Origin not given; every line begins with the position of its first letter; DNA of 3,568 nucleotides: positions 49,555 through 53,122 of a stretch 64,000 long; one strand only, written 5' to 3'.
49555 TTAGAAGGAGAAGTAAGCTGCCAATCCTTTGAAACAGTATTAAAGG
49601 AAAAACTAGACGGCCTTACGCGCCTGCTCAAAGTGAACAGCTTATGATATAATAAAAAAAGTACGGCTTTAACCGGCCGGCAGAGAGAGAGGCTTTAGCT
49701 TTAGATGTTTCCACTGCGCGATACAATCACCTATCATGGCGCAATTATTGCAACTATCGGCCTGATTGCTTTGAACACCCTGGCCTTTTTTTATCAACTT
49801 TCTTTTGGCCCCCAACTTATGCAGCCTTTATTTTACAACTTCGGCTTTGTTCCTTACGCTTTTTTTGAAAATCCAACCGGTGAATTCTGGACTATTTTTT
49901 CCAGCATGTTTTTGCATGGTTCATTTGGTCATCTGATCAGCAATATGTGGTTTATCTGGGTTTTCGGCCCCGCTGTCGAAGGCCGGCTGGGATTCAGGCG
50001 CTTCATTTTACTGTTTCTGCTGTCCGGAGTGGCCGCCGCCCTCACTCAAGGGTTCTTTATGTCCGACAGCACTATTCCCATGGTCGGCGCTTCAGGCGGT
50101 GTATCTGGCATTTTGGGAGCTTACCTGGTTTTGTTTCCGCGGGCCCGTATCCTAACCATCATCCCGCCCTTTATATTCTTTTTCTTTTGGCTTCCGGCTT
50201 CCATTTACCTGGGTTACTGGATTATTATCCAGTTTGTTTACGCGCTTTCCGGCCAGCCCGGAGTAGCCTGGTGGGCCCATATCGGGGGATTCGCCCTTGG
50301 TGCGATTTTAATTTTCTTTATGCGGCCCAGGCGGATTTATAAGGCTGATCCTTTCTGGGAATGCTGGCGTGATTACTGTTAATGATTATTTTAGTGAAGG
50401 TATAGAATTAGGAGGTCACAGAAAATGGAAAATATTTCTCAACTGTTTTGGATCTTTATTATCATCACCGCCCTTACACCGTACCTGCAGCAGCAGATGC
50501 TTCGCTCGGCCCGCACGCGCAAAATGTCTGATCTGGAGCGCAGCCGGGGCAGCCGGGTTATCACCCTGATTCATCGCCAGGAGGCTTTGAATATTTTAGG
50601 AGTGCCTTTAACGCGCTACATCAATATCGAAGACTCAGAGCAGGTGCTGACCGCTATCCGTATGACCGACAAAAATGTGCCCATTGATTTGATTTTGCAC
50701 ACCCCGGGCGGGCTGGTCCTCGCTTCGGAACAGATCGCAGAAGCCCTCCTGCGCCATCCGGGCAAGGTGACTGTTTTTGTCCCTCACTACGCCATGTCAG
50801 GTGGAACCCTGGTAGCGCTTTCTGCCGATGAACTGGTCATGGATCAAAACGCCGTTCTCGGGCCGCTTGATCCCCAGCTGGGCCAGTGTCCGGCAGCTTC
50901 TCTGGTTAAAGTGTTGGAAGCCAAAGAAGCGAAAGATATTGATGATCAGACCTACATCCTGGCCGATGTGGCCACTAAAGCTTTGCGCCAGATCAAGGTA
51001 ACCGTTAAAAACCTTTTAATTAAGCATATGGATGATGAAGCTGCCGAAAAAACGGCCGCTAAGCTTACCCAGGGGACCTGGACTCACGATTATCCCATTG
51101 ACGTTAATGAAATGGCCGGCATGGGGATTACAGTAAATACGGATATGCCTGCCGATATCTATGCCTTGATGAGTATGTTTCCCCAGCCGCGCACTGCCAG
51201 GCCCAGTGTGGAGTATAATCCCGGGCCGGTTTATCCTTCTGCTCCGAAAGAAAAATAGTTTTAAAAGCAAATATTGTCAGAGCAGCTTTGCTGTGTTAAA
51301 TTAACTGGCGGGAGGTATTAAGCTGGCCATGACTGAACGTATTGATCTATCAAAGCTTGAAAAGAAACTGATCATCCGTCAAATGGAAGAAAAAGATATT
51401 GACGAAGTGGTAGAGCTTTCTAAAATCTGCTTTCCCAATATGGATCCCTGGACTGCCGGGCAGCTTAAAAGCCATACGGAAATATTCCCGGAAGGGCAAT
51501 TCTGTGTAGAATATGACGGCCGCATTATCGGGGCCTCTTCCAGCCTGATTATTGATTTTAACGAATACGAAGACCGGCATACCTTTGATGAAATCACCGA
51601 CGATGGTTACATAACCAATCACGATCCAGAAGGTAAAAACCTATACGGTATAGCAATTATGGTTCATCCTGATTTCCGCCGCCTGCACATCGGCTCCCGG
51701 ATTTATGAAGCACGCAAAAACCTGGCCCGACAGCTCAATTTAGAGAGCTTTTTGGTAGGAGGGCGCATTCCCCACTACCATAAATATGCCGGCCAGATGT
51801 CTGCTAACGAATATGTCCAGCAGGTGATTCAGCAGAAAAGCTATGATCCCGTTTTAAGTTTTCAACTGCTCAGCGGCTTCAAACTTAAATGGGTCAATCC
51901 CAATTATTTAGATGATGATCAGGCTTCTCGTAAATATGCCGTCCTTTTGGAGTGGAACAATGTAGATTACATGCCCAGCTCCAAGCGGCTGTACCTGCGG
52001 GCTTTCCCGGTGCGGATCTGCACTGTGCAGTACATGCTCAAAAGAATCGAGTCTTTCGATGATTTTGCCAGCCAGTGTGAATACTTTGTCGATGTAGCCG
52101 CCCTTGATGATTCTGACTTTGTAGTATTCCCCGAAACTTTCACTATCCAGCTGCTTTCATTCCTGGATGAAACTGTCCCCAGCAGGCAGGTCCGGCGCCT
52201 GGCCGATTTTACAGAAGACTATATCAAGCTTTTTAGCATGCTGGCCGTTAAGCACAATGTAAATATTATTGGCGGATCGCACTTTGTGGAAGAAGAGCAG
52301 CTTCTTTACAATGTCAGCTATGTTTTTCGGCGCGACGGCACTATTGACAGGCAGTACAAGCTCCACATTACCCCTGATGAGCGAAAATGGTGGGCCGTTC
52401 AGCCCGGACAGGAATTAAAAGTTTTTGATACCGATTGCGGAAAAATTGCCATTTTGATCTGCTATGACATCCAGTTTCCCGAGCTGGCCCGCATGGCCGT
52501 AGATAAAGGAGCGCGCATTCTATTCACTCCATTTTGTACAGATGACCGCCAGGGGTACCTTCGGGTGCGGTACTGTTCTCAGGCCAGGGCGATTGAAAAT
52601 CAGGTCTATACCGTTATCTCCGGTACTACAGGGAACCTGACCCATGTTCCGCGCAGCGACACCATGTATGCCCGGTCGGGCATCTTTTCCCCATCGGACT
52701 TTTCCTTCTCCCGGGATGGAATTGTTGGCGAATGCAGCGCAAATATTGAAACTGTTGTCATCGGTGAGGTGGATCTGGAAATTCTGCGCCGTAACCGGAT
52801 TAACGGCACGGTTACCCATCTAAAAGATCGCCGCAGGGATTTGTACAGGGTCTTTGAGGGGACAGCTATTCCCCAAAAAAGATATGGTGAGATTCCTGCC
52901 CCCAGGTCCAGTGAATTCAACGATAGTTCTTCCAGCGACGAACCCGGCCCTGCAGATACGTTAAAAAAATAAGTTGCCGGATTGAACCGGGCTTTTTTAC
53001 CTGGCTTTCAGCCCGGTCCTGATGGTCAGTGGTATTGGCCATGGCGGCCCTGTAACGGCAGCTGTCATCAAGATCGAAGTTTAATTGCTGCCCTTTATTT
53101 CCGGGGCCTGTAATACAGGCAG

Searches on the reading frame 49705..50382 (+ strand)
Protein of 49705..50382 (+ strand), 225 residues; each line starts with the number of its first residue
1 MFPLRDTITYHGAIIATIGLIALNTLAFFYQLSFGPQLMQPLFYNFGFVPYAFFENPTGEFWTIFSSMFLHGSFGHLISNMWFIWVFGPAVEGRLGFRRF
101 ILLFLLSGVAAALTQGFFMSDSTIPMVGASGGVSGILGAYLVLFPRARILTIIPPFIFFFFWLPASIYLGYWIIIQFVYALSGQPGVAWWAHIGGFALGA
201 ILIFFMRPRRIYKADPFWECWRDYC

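Call 11: search_protein_families(library=ncbifam, proteins=[window:49705-50382:+])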
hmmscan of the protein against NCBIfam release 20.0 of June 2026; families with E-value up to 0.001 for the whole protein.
window:49705-50382:+ (225 aa): 3 families
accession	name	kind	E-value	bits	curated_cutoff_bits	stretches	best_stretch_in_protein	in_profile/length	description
TIGR03902.1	rhom_GG_sort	equivalog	1.1e-09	38.4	84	1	58-203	13-153/154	rhombosortase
TIGR04239.1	rhombo_GlpG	equivalog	5.4e-08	32.9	250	1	16-204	96-266/271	rhomboid family intramembrane serine protease GlpG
NF008155.0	PRK10907.1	equivalog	1.2e-05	24.8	335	1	50-205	124-267/276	rhomboid family intramembrane serine protease GlpG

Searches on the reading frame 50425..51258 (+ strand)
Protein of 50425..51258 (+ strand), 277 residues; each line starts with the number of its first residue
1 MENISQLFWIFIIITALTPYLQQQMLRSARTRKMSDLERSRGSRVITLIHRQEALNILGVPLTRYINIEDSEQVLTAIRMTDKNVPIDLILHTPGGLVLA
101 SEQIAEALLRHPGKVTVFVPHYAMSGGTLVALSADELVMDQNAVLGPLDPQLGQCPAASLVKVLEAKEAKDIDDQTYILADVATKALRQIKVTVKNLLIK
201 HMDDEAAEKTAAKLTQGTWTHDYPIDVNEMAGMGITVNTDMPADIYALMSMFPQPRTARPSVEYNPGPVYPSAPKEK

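Call 11: search_protein_families(library=ncbifam, proteins=[window:50425-51258:+])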
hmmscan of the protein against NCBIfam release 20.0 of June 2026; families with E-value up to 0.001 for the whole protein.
window:50425-51258:+ (277 aa): 4 families
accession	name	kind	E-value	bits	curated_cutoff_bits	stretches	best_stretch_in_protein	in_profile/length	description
NF047768.1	Clp_like_SDH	equivalog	5e-124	412.9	250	1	7-266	1-260/260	SDH family Clp fold serine proteinase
NF045542.1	Clp_rel_HeadMat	equivalog_domain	1.6e-11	44.4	120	1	72-145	21-95/165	head maturation protease, ClpP-related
NF045540.1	scaf_prot_MCP1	exception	2.4e-08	33.2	475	1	72-146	18-92/652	ClpP-like prohead protease/major capsid protein fusion protein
TIGR00706.1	SppA_dom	equivalog_domain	1.9e-07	30.9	155.45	1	66-148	14-98/208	signal peptide peptidase SppA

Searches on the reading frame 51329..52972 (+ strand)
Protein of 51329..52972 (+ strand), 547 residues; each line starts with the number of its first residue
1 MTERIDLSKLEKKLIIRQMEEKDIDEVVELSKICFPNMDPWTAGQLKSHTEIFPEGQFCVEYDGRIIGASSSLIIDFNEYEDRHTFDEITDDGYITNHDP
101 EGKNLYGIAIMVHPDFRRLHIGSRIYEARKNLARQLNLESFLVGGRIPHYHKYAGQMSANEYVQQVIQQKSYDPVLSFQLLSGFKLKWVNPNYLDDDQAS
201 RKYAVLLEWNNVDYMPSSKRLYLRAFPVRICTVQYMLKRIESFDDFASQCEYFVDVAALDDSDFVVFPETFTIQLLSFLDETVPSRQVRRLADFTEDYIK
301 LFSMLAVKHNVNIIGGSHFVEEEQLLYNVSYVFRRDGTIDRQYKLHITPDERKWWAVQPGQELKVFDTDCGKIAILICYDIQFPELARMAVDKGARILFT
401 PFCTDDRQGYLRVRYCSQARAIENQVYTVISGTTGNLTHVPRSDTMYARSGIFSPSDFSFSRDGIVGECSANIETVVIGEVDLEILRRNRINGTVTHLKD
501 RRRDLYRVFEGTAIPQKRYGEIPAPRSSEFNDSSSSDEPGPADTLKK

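Call 11: search_protein_families(library=ncbifam, proteins=[window:51329-52972:+])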
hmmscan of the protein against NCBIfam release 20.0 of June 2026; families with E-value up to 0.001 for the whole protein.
window:51329-52972:+ (547 aa): 10 families
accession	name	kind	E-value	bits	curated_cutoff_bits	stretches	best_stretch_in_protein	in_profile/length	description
NF040852.1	nitrile_Arch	equivalog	2e-21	76.3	500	1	230-507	3-261/262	nitrilase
TIGR03381.1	agmatine_aguB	equivalog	4.2e-18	65.7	410.25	1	229-507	2-277/279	N-carbamoylputrescine amidase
NF033621.1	de_GSH_amidase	exception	3.5e-14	52.8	355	1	243-436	13-205/260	deaminated glutathione amidase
TIGR00546.1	lnt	equivalog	5.1e-12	45.7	132.9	1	358-435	303-384/395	apolipoprotein N-acyltransferase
NF043013.1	DeGluthAmidYersProt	equivalog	1.4e-10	40.8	500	1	326-436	96-215/278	deaminated glutathione amidase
TIGR04048.1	nitrile_sll0784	equivalog_domain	2.1e-08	33.5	502.6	1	246-391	20-171/301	Nit6803 family nitrilase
NF009803.0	PRK13287.1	equivalog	3.9e-08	32.4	406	1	228-430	14-216/333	formamidase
NF007757.0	PRK10438.1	equivalog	6.1e-08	32.2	249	1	254-431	27-191/256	amidohydrolase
NF009802.0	PRK13286.1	equivalog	2.9e-05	23.2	427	1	230-490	15-267/345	aliphatic amidase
NF010588.0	PRK13981.1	equivalog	0.00026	19.5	479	1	253-408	29-180/546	NAD+ synthase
